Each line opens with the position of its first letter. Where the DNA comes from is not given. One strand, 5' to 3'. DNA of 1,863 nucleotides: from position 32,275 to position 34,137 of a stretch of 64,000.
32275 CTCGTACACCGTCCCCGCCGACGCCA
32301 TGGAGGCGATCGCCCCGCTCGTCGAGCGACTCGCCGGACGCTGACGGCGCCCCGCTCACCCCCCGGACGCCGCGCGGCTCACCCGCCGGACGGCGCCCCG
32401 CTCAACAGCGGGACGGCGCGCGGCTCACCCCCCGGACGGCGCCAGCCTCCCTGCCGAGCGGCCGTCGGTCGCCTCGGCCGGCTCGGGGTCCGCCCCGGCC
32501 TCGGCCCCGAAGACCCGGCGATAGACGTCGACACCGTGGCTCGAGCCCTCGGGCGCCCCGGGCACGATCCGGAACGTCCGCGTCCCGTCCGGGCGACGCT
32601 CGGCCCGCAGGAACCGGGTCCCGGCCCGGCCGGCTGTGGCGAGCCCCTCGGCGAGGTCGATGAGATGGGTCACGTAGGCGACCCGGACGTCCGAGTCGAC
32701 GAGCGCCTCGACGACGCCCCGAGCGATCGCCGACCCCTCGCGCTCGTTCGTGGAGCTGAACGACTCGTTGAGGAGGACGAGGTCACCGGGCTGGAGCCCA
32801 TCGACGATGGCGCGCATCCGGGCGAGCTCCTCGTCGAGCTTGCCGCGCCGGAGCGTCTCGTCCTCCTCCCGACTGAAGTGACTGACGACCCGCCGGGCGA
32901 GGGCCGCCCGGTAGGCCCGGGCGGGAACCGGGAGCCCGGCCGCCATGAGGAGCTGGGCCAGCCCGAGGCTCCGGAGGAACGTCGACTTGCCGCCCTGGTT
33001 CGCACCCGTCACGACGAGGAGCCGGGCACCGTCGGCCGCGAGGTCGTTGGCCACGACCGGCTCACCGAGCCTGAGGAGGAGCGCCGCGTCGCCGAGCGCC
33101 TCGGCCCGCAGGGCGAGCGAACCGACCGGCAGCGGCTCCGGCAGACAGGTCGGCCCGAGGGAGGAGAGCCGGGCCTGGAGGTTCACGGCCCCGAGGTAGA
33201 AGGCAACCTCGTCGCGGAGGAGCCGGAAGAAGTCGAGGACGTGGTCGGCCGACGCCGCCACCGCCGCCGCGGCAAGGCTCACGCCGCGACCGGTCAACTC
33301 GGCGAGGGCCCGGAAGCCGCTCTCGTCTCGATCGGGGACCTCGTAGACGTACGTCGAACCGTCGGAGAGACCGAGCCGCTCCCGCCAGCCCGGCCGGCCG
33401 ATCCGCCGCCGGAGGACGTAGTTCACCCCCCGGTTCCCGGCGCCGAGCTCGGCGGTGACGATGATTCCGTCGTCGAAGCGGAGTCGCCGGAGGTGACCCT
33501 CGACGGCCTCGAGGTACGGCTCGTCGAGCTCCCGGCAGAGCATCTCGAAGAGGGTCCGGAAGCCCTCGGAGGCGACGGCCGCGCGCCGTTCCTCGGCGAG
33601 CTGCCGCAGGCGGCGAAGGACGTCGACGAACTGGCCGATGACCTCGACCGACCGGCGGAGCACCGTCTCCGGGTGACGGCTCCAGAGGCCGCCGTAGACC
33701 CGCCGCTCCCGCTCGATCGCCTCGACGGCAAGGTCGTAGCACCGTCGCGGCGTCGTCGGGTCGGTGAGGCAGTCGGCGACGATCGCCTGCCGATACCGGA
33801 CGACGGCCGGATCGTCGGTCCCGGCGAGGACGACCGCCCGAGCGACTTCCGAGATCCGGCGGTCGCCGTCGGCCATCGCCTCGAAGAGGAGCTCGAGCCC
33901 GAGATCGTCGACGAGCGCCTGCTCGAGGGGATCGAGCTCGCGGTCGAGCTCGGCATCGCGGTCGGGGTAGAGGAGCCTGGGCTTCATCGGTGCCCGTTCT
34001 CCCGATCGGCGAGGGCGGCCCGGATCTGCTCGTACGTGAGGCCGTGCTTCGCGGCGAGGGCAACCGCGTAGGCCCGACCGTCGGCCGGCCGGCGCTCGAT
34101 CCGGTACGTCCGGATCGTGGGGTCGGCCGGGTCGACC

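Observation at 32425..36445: Operon of two translationally coupled, diverged MutS domain-V-only ATPase paralogs with a Zn-ribbon/HEAT protein and a small membrane protein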

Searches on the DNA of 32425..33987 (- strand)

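Call 25: search_rna_families(sources=[L082, L068, L035, L054, L009, L026, L030, L076, L023, L006], threshold=gathering)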
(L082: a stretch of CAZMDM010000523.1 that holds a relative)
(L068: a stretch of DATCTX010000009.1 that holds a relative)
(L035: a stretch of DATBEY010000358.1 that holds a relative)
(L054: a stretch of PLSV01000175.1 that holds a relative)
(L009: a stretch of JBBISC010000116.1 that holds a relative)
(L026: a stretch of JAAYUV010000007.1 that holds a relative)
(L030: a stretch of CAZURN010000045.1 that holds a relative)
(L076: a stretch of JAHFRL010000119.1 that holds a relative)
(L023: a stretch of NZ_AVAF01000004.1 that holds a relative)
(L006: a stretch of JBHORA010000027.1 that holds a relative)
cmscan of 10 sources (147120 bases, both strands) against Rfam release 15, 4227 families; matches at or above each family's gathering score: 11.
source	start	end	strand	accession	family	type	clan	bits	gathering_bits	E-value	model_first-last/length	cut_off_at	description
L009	2216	2283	+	RF01734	Fluoride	Cis-reg; riboswitch;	-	53.9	34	8.5e-12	1-64/64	no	Fluoride riboswitch aptamer (crcB RNA motif)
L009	7018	7080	+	RF01734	Fluoride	Cis-reg; riboswitch;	-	53.9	34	8.8e-12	1-64/64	no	Fluoride riboswitch aptamer (crcB RNA motif)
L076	7012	7074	+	RF01734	Fluoride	Cis-reg; riboswitch;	-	52.7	34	2.1e-11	1-64/64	no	Fluoride riboswitch aptamer (crcB RNA motif)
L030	14729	14790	-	RF01734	Fluoride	Cis-reg; riboswitch;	-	46.4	34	2.5e-09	1-64/64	no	Fluoride riboswitch aptamer (crcB RNA motif)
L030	472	534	-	RF01734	Fluoride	Cis-reg; riboswitch;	-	45.4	34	5.1e-09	1-64/64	no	Fluoride riboswitch aptamer (crcB RNA motif)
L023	7065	7138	+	RF01734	Fluoride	Cis-reg; riboswitch;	-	44.6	34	9.6e-09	1-64/64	no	Fluoride riboswitch aptamer (crcB RNA motif)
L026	3855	3924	+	RF01734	Fluoride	Cis-reg; riboswitch;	-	43.4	34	2.4e-08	1-64/64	no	Fluoride riboswitch aptamer (crcB RNA motif)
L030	6922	6983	+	RF01734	Fluoride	Cis-reg; riboswitch;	-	40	34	3e-07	1-64/64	no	Fluoride riboswitch aptamer (crcB RNA motif)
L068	7048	7107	+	RF01734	Fluoride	Cis-reg; riboswitch;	-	39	34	6.3e-07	1-64/64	no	Fluoride riboswitch aptamer (crcB RNA motif)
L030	717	791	+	RF01734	Fluoride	Cis-reg; riboswitch;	-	38.9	34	7e-07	1-64/64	no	Fluoride riboswitch aptamer (crcB RNA motif)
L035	1585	1670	+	RF01734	Fluoride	Cis-reg; riboswitch;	-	35.4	34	9.9e-06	1-64/64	no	Fluoride riboswitch aptamer (crcB RNA motif)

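Call 39: build_rna_model(alignment_id=A2, structure=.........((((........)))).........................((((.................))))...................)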
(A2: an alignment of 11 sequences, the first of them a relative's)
Model R1 built from alignment A2 (11 sequences, 94 columns); structure: as given.
model positions 64; base pairs 8; branch points 1; effective number of sequences 11; information 0.864 bits per position. Calibrated on 0.2 Mb of random sequence (short: E-values are rough).
structure used (alignment columns):
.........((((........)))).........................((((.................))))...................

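Call 40: search_with_rna_model(model_id=R1, sources=[window, L006, L007, L008, L009, L010, L011, L012, L013, L014, L015, L016, L017, L018, L019, L020, L021, L022, L023, L024, L025, L026, L027, L028, L029, L030, L031, L032, L033, L034, L035, L036, L037, L038, L039, L040, L041, L042, L043, L044, L045, L046, L047, L048, L049, L050, L051, L052, L053, L054, L055, L056, L057, L058, L059, L060, L061, L062, L063, L064, L065, L066, L067, L068, L069, L070, L071, L072, L073, L074, L075, L076, L077, L078, L079, L080, L081, L082, L083, L084, L085], max_evalue=1, make_alignment=true)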
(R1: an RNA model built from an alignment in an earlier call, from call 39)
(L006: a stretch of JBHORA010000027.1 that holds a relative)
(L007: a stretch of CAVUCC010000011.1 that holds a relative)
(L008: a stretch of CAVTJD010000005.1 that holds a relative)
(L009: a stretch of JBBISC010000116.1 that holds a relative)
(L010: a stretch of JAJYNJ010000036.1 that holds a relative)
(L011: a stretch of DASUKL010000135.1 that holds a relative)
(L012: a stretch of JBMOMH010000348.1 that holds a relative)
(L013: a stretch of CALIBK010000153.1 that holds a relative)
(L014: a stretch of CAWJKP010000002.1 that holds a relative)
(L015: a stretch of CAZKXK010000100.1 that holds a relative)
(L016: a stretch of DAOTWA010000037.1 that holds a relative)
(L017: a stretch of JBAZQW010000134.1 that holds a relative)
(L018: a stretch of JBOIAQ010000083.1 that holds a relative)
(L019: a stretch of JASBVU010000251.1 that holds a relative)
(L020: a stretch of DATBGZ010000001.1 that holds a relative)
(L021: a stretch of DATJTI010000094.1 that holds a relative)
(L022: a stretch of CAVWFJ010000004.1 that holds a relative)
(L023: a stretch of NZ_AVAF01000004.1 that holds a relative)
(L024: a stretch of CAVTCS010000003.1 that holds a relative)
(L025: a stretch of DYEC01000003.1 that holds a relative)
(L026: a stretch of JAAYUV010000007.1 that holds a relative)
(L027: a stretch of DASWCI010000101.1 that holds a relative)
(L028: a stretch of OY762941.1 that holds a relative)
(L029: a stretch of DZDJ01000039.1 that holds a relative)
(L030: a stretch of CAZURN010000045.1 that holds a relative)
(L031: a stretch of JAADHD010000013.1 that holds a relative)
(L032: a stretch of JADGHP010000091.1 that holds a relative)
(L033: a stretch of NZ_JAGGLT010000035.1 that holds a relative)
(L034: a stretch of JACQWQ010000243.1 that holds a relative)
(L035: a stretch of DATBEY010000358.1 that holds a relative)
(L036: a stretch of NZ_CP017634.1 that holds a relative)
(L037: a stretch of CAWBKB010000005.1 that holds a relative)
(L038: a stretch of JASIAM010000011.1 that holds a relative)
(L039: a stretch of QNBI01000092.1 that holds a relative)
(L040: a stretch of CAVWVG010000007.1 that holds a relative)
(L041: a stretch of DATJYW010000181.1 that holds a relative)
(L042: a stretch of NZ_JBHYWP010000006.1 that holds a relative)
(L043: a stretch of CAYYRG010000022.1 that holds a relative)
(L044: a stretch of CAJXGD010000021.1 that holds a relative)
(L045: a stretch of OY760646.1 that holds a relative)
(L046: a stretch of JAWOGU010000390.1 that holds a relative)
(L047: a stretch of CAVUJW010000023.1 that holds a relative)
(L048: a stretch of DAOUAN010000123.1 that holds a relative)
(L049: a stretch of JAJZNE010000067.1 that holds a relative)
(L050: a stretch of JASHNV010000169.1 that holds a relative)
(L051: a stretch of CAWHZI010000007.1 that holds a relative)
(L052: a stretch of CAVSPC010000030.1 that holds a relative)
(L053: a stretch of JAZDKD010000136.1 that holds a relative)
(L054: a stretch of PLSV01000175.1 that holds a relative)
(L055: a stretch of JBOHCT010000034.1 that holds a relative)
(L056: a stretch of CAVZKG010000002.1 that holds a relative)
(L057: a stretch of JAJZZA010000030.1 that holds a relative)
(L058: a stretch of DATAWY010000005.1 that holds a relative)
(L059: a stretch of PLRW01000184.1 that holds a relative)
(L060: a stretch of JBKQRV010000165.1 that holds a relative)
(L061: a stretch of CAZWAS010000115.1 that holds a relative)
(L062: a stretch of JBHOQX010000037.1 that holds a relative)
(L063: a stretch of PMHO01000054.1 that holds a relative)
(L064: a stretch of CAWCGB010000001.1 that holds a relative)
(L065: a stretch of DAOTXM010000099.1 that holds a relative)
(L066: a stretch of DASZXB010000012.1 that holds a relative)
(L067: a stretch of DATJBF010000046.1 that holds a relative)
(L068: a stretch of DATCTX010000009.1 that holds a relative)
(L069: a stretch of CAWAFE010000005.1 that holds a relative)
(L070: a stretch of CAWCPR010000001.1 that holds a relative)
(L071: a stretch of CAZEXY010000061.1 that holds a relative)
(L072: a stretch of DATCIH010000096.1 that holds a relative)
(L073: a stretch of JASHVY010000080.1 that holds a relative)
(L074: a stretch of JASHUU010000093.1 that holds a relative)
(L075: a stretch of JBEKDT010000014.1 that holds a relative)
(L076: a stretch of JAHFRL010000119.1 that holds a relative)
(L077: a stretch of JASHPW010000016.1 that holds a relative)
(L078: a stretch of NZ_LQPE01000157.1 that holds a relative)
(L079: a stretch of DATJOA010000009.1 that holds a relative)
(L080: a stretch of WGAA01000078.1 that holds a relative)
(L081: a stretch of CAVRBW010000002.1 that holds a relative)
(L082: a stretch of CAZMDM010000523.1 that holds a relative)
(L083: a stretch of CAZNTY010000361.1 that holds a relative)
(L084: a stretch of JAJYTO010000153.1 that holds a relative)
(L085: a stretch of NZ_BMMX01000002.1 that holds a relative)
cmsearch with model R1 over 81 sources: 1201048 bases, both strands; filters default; matches with E-value up to 1: 152.
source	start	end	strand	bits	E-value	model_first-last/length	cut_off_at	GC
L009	7018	7080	+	66.3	1.1e-17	1-64/64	no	0.6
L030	14729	14790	-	63.5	8.2e-17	1-64/64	no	0.5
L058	14742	14803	-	62.4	1.9e-16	1-64/64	no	0.61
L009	2216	2283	+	61.2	4.6e-16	1-64/64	no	0.54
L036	1215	1277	+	61.1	5e-16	1-64/64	no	0.48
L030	472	534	-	60.8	5.9e-16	1-64/64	no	0.46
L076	7012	7074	+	60.8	5.9e-16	1-64/64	no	0.56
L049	2680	2744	+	59.9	1.2e-15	1-64/64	no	0.62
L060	5764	5825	-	59.7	1.3e-15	1-64/64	no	0.68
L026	3855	3924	+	56.9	1.1e-14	1-64/64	no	0.49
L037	7023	7083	+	56.5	1.4e-14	1-64/64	no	0.62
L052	6477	6537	+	56.5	1.4e-14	1-64/64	no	0.62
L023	7065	7138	+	56.3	1.6e-14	1-64/64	no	0.42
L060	4281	4341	-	56.1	1.8e-14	1-64/64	no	0.61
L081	7130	7191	+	55.4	3.1e-14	1-64/64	no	0.68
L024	5017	5078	-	55.4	3.2e-14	1-64/64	no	0.63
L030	6922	6983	+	55.4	3.2e-14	1-64/64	no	0.58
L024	5305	5366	+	55.3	3.4e-14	1-64/64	no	0.63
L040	5333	5392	+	55.2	3.6e-14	1-64/64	no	0.6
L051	7127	7187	+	54.7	5.4e-14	1-64/64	no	0.64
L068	7048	7107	+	54.1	8.3e-14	1-64/64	no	0.53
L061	7181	7244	-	54.1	8.4e-14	1-64/64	no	0.55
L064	2413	2473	+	53.6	1.2e-13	1-64/64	no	0.52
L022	7127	7188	+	52.5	2.7e-13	1-64/64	no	0.63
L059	429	490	+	52.4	2.8e-13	1-64/64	no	0.66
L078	121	181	+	52.3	3e-13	1-64/64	no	0.59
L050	6942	7005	+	52.1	3.6e-13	1-64/64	no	0.67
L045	2149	2213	+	51.8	4.4e-13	1-64/64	no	0.52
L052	1766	1827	+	51.7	4.8e-13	1-64/64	no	0.55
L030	717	791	+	51.3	6.2e-13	1-64/64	no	0.52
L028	1680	1741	+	51.3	6.5e-13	1-64/64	no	0.48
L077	2905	2969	+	50.7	1e-12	1-64/64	no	0.58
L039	565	629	+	50.4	1.2e-12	1-64/64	no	0.55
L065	103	163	+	50.3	1.3e-12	1-64/64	no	0.51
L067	12784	12843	-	50.3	1.4e-12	1-64/64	no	0.6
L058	413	474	+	49.7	2e-12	1-64/64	no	0.6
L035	1585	1670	+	49.5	2.4e-12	1-64/64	no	0.6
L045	7060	7122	+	48.8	3.9e-12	1-64/64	no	0.49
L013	5864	5921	+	48.3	5.6e-12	1-64/64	no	0.45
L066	7026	7100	+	48.2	6e-12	1-64/64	no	0.49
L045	10404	10468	+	48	7.1e-12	1-64/64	no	0.58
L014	3922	3988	-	47.5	1e-11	1-64/64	no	0.57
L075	16692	16754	-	47.3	1.2e-11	1-64/64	no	0.56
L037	1975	2035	+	47.1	1.4e-11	1-64/64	no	0.61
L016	7020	7079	+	46.2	2.7e-11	1-64/64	no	0.57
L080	3228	3289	+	46.1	2.8e-11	1-64/64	no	0.58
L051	10519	10586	+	45.5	4.3e-11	1-64/64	no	0.68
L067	13821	13885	+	45.5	4.3e-11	1-64/64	no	0.49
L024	3618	3677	-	45.4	4.7e-11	1-64/64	no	0.7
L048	3887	3947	+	44.6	8.3e-11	1-64/64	no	0.52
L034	5710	5780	+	44.5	9.1e-11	1-64/64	no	0.48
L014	851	919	-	44.5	9.4e-11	1-64/64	no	0.52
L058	6388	6447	+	44.4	9.5e-11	1-64/64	no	0.5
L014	1022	1099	+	44.1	1.2e-10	1-64/64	no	0.58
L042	7051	7116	+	43.9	1.4e-10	1-64/64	no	0.68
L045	4278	4342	+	43.7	1.7e-10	1-64/64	no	0.55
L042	6812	6877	-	43.7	1.7e-10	1-64/64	no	0.67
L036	5284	5348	+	43.6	1.7e-10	1-64/64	no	0.49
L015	3116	3192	+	43.5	1.9e-10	1-64/64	no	0.69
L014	17557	17638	-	43.4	2.1e-10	1-64/64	no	0.63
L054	7072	7139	+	43.3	2.2e-10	1-64/64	no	0.54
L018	2966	3027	+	43.2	2.3e-10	1-64/64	no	0.69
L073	2884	2948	+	43.1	2.5e-10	1-64/64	no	0.63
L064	7073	7140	+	42.8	3.1e-10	1-64/64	no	0.5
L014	5946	6017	-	42.4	4.3e-10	1-64/64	no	0.68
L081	13295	13362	-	42.3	4.4e-10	1-64/64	no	0.71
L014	6199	6276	+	42.1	5.1e-10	1-64/64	no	0.63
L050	3175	3239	+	41.9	6.1e-10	1-64/64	no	0.6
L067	1015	1085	+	41.5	8e-10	1-64/64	no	0.59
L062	137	199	+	41.5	8.3e-10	1-64/64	no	0.6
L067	6924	7002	+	41.3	9.6e-10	1-64/64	no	0.56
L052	11992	12064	+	40.9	1.3e-09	1-64/64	no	0.45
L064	13802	13865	-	40.9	1.3e-09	1-64/64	no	0.44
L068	6800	6864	-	40.8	1.3e-09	1-64/64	no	0.51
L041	6890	6957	+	40.8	1.4e-09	1-64/64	no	0.59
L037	11435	11507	+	40.8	1.4e-09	1-64/64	no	0.47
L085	6540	6600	+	40.6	1.5e-09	1-64/64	no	0.7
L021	1694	1754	+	40.4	1.9e-09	1-64/64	no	0.64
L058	6196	6253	-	40.4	1.9e-09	1-64/64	no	0.57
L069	7005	7065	+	40.3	2e-09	1-64/64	no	0.66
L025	5672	5743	+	40.2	2.1e-09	1-64/64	no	0.51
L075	12564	12624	-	40.2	2.1e-09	1-64/64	no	0.57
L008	13429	13522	-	39.8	2.9e-09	1-64/64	no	0.71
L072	3135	3195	-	39.6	3.2e-09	1-64/64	no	0.34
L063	7042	7107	+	39.5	3.6e-09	1-64/64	no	0.67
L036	4197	4267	-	39.2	4.4e-09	1-64/64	no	0.51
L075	4839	4903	+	38.8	5.7e-09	1-64/64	no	0.62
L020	6356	6419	+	38.6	6.7e-09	1-64/64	no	0.67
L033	7081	7144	+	38.6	6.7e-09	1-64/64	no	0.38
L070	7068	7138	+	38.1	9.8e-09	1-64/64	no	0.49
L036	7040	7097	+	38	1.1e-08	1-64/64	no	0.47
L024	2339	2403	-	37.9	1.1e-08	1-64/64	no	0.54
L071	7070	7133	+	37.4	1.6e-08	1-64/64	no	0.53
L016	6840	6912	-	37.3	1.7e-08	1-64/64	no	0.49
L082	4141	4209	+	37.1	2.1e-08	1-64/64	no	0.41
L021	6256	6325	+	37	2.1e-08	1-64/64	no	0.61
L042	15212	15290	-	37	2.2e-08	1-64/64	no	0.65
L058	10513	10574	+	36.6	2.9e-08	1-64/64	no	0.48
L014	7015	7091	+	35.8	5.3e-08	1-64/64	no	0.6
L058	10336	10394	-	34.1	1.8e-07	1-64/64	no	0.56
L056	6610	6692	+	34.1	1.8e-07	1-64/64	no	0.54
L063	6873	6933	-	33.4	3e-07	1-64/64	no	0.61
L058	4984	5050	-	33.3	3.2e-07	1-64/64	no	0.57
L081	7036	7100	-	33.3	3.3e-07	1-64/64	no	0.66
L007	11732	11817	-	32.7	5.2e-07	1-64/64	no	0.74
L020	1670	1732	+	32.6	5.6e-07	1-64/64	no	0.71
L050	6647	6712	-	32.2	7.1e-07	1-64/64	no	0.62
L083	2094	2156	+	32.2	7.2e-07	1-64/64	no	0.59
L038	7051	7120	+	31.8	9.8e-07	1-64/64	no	0.59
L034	10327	10405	+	31.6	1.1e-06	1-64/64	no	0.58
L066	11967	12039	+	31.5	1.2e-06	1-64/64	no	0.48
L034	824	919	+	31.3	1.4e-06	1-64/64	no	0.51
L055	9259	9330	-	31.2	1.5e-06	1-64/64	no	0.74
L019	1919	1979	+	31.1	1.6e-06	1-64/64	no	0.48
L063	11463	11538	-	30.9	1.8e-06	1-64/64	no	0.66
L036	10331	10403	+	30.8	2.1e-06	1-64/64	no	0.52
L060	6586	6646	+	30.6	2.3e-06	1-64/64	no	0.61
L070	14127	14200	+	30.5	2.6e-06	1-64/64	no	0.47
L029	6665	6744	-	30.3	3e-06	1-64/64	no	0.64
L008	7083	7145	+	29.9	4e-06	1-64/64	no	0.62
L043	3675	3738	+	29.1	7e-06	1-64/64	no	0.56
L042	10354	10418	+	29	7.7e-06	1-64/64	no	0.69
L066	12268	12346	+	28.5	1.1e-05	1-64/64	no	0.51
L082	3063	3133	+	28.5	1.1e-05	1-64/64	no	0.49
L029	6900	6970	+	28.4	1.1e-05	1-64/64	no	0.56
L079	7025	7092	+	28.4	1.2e-05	1-64/64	no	0.54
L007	7084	7146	+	28.2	1.4e-05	1-64/64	no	0.59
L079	6754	6816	-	27.6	2.1e-05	1-64/64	no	0.48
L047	15676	15768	-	27.5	2.3e-05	1-64/64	no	0.65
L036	11366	11437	+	27.5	2.3e-05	1-64/64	no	0.56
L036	4371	4445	+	26.8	3.8e-05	1-64/64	no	0.43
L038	6797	6864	-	26.4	5e-05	1-64/64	no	0.57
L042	16315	16379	-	26.3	5.7e-05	1-64/64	no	0.65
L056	10296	10376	+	26.1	6.6e-05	1-64/64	no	0.49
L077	6932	6991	+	25.4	0.00011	1-64/64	no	0.55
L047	7149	7211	+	25.3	0.00011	1-64/64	no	0.65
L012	25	103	+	25.3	0.00012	1-64/64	no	0.71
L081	13630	13713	+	24.7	0.00018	1-64/64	no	0.69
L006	6199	6286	+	23.9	0.00032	1-64/64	no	0.7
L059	4530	4605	-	22.8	0.00072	1-64/64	no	0.75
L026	317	372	+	22.5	0.00087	1-64/64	no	0.48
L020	5980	6059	+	22.2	0.0011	1-64/64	no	0.77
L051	3298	3376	-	22.2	0.0011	1-64/64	no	0.71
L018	6473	6511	+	21.8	0.0014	10-51/64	no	0.62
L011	2427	2514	+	20.8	0.003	1-64/64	no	0.73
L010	6955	7039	+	20.5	0.0037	1-64/64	no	0.66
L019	1807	1866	+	18.7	0.014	1-64/64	no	0.42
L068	12277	12347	-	18.4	0.018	1-64/64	no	0.51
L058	16120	16181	+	17.6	0.032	1-64/64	no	0.61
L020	10192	10242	+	14.2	0.39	10-48/64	no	0.71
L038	1183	1243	+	14.1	0.4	1-64/64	no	0.59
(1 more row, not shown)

Alignment A3: 150 matches aligned to the model, 144 columns, each read 5' to 3' on its own strand. Consensus structure (alignment columns), stored with it:
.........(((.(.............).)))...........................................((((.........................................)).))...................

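Call 55: search_with_rna_model(model_id=R1, sources=[L086, L087, L088, L089, L002], max_evalue=1, show_alignments=4)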
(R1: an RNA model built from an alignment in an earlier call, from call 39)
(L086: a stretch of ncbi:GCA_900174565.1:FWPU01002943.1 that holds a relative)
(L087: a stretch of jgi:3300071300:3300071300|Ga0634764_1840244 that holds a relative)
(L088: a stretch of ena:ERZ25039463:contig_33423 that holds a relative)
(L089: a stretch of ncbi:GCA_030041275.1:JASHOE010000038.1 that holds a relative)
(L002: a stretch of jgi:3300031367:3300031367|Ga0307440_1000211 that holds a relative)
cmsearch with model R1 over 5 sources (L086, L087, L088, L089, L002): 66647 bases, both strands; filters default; matches with E-value up to 1: 13.
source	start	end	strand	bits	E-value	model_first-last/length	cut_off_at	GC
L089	2277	2341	-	40.9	6.9e-11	1-64/64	no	0.63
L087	12048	12140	-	37.1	1.1e-09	1-64/64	no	0.71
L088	7337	7427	-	35.7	3.1e-09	1-64/64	no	0.73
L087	2714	2776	+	35.6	3.4e-09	1-64/64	no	0.6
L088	2112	2174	+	35.1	4.8e-09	1-64/64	no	0.6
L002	11013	11098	-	32.7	2.9e-08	1-64/64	no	0.74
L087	12206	12297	+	28.8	5.1e-07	1-64/64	no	0.71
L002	6347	6409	+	28.2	7.6e-07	1-64/64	no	0.59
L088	7494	7565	+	27.5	1.3e-06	10-56/64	no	0.71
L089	1341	1406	-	26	3.9e-06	1-64/64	no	0.64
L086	5549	5635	+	23.4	2.5e-05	1-64/64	no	0.75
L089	2424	2463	+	19.7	0.0004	10-52/64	no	0.75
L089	4949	4983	-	10.3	0.38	10-45/64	no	0.77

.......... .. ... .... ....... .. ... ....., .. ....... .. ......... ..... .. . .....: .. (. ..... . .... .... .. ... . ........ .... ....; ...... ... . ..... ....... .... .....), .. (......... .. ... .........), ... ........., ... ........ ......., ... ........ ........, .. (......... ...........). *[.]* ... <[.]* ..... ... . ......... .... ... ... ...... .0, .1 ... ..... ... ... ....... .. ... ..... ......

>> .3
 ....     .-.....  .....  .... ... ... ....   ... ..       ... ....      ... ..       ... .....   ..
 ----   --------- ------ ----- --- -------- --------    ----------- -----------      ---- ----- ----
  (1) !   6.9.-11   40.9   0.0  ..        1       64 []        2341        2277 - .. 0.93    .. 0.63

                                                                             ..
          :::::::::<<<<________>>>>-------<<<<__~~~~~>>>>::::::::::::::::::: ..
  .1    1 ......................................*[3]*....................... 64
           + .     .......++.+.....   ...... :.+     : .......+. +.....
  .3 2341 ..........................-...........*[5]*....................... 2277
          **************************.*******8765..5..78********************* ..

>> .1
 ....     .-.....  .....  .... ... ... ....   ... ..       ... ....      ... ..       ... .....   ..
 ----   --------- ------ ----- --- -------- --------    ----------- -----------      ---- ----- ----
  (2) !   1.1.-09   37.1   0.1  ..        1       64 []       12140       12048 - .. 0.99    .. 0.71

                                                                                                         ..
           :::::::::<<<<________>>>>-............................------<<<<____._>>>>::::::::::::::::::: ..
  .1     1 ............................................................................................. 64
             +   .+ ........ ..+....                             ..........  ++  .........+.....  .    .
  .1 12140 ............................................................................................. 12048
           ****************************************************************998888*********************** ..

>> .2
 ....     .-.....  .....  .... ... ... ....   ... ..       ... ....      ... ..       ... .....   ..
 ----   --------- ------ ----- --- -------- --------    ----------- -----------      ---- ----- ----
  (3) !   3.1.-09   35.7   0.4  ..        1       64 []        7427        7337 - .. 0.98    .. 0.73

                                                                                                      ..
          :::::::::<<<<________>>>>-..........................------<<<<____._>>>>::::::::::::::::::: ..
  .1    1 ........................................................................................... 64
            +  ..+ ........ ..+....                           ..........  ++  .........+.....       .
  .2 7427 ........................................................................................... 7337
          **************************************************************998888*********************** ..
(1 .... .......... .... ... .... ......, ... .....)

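Call 79: search_with_rna_model(model_id=R1, sources=[L090, L091, L092, L093], max_evalue=1)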
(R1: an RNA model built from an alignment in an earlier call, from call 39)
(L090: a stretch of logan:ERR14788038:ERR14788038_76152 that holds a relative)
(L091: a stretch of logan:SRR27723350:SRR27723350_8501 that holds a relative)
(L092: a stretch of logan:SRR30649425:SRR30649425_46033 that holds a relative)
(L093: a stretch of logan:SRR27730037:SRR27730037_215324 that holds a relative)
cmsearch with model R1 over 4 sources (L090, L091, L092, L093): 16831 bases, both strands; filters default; matches with E-value up to 1: 3.
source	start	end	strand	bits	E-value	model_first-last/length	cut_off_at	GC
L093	1826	1917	+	24.4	3e-06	1-64/64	no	0.73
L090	1591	1677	+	22.4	1.4e-05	1-64/64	no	0.76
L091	1382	1473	+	20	8e-05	1-64/64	no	0.7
